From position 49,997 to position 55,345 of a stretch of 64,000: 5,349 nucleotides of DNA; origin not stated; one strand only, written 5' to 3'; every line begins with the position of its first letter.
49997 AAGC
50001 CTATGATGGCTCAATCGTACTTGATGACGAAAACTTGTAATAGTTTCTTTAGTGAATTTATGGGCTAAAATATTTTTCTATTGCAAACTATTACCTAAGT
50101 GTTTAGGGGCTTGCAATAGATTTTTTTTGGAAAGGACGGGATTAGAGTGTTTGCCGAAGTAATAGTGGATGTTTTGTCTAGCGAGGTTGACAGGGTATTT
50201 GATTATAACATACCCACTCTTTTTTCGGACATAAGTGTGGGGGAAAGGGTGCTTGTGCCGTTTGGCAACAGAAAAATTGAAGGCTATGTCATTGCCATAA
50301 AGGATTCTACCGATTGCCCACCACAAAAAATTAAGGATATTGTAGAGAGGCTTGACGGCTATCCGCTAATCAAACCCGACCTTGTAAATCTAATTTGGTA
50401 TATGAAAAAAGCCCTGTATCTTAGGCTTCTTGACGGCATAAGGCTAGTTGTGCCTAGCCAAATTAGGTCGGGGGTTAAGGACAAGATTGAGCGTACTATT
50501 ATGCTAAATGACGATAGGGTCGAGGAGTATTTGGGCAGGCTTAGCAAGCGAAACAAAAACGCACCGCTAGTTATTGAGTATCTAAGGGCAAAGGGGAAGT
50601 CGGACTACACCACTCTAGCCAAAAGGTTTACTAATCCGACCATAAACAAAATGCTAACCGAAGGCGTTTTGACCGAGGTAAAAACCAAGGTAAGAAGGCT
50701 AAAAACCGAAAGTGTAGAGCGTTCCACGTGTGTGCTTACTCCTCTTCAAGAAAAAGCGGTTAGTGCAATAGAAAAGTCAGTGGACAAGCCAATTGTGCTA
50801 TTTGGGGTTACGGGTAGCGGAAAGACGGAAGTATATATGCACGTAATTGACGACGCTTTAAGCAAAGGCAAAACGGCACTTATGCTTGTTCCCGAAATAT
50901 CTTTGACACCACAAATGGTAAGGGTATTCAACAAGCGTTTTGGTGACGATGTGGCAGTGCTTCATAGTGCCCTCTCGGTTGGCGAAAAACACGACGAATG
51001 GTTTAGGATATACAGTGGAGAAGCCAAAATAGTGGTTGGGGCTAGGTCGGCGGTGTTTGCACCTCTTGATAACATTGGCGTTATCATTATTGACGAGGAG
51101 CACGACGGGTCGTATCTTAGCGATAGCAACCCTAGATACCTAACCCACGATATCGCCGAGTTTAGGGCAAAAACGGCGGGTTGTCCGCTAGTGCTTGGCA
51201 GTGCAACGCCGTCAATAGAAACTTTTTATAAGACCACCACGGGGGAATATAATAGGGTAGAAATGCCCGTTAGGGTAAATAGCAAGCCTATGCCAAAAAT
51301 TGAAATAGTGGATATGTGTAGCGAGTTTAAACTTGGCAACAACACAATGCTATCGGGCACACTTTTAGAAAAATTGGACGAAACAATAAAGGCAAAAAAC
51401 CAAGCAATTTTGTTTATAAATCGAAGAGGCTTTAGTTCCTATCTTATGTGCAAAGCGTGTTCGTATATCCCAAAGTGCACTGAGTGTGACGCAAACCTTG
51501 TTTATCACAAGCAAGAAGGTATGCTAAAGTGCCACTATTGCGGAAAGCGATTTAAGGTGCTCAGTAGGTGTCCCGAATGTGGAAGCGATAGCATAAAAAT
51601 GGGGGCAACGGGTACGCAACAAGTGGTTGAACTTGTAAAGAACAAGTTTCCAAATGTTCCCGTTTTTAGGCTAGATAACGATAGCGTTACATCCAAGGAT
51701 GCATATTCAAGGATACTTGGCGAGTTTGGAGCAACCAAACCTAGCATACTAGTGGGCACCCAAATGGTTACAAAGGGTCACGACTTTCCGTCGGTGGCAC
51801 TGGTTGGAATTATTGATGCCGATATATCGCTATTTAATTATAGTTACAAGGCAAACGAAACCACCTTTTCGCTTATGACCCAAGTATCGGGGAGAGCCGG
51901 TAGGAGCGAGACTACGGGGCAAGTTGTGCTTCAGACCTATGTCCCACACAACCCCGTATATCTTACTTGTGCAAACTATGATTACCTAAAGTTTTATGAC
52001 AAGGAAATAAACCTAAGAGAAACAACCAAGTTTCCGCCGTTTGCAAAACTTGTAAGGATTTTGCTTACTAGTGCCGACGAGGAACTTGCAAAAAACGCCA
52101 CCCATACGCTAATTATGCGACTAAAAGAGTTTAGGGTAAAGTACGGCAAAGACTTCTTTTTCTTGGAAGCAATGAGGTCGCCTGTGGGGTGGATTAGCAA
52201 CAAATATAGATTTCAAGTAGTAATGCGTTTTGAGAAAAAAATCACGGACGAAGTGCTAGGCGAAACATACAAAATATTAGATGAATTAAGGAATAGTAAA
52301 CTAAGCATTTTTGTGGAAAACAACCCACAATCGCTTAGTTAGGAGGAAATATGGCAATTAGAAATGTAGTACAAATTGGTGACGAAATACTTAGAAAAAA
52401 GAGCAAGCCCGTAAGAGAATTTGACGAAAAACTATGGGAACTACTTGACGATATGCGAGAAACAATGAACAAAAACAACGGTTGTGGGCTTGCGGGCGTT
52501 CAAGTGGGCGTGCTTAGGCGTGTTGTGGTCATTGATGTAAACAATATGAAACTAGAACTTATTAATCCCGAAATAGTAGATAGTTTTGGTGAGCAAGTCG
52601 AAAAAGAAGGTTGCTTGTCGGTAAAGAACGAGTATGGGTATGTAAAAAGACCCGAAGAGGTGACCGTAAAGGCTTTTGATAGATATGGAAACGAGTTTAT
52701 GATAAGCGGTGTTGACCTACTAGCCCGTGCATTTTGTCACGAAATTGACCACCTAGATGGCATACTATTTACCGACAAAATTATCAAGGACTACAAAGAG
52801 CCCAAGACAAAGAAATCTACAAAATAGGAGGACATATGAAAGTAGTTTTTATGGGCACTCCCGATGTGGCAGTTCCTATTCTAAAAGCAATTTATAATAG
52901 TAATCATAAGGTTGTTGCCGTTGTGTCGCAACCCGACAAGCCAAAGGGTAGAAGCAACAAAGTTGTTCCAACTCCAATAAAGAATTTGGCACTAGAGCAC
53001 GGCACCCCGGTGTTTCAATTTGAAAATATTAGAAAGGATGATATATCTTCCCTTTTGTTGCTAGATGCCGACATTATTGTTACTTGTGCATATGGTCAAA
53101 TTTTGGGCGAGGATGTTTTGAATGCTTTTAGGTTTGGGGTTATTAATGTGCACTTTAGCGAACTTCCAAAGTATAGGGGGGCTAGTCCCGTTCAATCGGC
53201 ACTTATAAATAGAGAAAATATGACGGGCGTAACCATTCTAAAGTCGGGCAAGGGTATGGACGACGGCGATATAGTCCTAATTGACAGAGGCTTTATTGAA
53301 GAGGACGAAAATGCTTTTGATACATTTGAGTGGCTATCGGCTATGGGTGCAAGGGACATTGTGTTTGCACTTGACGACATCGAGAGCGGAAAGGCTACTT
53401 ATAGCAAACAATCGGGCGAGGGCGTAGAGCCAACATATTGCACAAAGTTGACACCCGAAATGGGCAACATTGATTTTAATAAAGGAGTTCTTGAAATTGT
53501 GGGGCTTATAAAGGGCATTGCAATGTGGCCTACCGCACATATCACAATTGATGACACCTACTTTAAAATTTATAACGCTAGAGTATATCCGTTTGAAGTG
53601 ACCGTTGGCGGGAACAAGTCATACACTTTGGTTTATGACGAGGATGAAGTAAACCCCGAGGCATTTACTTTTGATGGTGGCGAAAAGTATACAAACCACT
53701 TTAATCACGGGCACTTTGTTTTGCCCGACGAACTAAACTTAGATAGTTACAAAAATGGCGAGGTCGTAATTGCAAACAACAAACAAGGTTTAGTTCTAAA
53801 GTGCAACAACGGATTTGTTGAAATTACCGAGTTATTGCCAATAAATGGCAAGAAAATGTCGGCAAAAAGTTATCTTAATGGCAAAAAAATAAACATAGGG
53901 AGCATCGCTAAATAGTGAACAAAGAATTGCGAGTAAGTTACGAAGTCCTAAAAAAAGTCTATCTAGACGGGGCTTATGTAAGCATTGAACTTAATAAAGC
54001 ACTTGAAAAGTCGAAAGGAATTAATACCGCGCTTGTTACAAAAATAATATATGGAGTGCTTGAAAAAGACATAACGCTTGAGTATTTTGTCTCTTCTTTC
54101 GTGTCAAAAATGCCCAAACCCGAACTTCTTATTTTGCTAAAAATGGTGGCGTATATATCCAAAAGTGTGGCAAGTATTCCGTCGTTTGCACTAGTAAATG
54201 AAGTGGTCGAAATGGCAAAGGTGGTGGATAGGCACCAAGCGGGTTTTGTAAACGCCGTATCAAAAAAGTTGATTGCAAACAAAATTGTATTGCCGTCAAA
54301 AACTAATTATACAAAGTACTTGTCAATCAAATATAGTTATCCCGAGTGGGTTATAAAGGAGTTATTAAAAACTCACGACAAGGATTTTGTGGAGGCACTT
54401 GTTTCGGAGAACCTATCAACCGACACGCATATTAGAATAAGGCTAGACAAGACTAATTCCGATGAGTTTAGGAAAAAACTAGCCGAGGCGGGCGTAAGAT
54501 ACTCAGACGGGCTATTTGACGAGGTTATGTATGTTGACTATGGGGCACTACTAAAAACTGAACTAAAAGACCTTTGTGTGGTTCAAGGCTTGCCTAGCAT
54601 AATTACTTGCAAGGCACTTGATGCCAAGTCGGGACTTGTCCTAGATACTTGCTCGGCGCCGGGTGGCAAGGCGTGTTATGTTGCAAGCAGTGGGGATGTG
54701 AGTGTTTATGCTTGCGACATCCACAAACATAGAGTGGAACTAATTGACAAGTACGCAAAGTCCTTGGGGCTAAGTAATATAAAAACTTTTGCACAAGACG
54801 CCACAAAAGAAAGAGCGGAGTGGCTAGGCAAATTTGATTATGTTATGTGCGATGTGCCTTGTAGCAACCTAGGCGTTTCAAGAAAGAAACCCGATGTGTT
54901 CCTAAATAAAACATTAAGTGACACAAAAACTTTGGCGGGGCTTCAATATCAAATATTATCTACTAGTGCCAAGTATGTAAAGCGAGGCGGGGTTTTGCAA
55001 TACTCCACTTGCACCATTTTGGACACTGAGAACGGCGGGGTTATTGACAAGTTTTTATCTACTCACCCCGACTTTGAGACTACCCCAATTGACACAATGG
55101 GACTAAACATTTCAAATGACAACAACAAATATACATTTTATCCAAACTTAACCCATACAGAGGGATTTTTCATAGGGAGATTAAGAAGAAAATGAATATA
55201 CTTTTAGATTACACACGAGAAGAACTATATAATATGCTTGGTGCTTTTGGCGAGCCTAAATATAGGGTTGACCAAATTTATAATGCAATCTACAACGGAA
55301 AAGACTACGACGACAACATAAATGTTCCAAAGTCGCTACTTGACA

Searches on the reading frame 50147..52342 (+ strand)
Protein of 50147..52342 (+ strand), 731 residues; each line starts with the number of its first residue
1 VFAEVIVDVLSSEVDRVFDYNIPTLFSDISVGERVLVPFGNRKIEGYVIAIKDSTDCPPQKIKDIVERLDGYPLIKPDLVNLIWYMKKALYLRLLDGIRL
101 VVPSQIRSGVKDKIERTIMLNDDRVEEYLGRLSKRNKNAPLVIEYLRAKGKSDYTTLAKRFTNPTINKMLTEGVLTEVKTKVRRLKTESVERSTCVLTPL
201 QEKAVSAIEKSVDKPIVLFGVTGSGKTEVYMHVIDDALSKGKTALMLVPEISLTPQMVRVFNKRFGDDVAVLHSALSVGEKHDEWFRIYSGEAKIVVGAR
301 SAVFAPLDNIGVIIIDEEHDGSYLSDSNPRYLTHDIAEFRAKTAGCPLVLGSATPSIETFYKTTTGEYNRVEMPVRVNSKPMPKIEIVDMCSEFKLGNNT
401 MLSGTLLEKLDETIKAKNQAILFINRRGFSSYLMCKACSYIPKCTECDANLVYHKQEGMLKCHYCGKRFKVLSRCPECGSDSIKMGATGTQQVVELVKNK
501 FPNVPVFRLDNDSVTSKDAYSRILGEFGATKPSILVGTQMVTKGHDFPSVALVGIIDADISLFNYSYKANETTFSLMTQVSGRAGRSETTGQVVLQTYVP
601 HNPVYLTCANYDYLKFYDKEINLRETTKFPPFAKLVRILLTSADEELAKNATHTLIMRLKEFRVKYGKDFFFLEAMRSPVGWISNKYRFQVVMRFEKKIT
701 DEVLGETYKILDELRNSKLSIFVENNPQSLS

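Call 22: search_protein_families(library=pfam, proteins=[window:50147-52342:+], max_evalue=0.01)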
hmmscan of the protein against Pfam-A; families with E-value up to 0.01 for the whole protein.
window:50147-52342:+ (731 aa): 12 families
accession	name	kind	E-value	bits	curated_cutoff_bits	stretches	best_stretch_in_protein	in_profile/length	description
PF17764.6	PriA_3primeBD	-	2.2e-20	72.8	22.7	1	4-103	1-96/96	3'DNA-binding domain (3'BD)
PF00270.35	DEAD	-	1.9e-18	67.2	26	1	198-358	1-162/167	DEAD/DEAH box helicase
PF04851.21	ResIII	-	6.8e-17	62.3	22.5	1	196-332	3-142/164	Type III restriction enzyme, res subunit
PF18319.7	Zn_ribbon_PriA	-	8.1e-10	38.9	26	1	444-467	1-24/27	PriA DNA helicase Cys-rich region (CRR) domain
PF00271.37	Helicase_C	-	4.3e-08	33.8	23.5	1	495-587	32-109/110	Helicase conserved C-terminal domain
PF18074.6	PriA_C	-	6.8e-08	33.7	26.9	1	631-727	1-95/95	Primosomal protein N C-terminal domain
PF07191.17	Zn_ribbon_6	-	0.00019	21.8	25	1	443-481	2-38/67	Double zinc ribbon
PF01155.25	HypA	-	0.00033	21.1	28.9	1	443-487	53-101/112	Hydrogenase/urease nickel incorporation, metallochaperone, hypA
PF00154.27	RecA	-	0.0028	17.6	27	0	216-259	55-98/262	recA bacterial DNA recombination protein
PF13245.12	AAA_19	-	0.0042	17.7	25.1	1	202-319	2-100/134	AAA domain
PF23455.1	DUF7129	-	0.0049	17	30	1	453-481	5-36/45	Domain of unknown function (DUF7129)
PF13604.12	AAA_30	-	0.005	17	27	1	197-317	2-96/191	AAA domain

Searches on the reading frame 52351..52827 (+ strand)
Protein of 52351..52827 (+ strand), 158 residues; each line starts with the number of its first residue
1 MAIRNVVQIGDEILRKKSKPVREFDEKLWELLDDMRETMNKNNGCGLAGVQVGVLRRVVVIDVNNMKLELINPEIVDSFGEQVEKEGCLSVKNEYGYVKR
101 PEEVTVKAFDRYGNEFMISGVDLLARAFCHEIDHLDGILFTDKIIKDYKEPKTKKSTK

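Call 22: search_protein_families(library=pfam, proteins=[window:52351-52827:+], max_evalue=0.01)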
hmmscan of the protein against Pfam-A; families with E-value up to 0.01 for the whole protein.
window:52351-52827:+ (158 aa): 1 family
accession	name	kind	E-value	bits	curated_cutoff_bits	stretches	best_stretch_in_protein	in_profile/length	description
PF01327.26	Pep_deformylase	-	4.3e-46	156.8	22.8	1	3-146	1-152/156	Polypeptide deformylase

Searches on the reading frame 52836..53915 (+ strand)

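Call 22: search_protein_families(library=pfam, proteins=[window:52836-53915:+], max_evalue=0.01)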
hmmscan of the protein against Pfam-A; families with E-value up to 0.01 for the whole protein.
window:52836-53915:+ (359 aa): 2 families
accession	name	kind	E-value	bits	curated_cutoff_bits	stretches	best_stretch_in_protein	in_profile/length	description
PF00551.24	Formyl_trans_N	-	3.1e-28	99.2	26.1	1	1-156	1-158/181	Formyl transferase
PF02911.23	Formyl_trans_C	-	2e-15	57.2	21.1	2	204-252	1-49/100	Formyl transferase, C-terminal domain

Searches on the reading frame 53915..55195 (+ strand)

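Call 22: search_protein_families(library=pfam, proteins=[window:53915-55195:+], max_evalue=0.01)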
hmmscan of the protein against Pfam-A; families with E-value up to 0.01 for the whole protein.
window:53915-55195:+ (426 aa): 6 families
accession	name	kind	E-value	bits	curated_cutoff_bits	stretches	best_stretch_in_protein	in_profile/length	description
PF01189.24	Methyltr_RsmB-F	-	1e-43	149.8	27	1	241-424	11-199/199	16S rRNA methyltransferase RsmB/F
PF01029.23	NusB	-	4.3e-11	43.8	23.1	1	10-115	9-127/133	NusB family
PF01728.25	FtsJ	-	1.1e-06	29.1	24.1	1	235-361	19-135/181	FtsJ-like methyltransferase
PF13649.12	Methyltransf_25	-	6.2e-05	24.1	27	1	242-312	1-70/97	Methyltransferase domain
PF13847.12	Methyltransf_31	-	0.00032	20.8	27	1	242-367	7-113/145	Methyltransferase domain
PF22458.1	RsmF-B_ferredox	-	0.00075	20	27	1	142-197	1-56/74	Methyltr_RsmF/B-like, ferredoxin-like domain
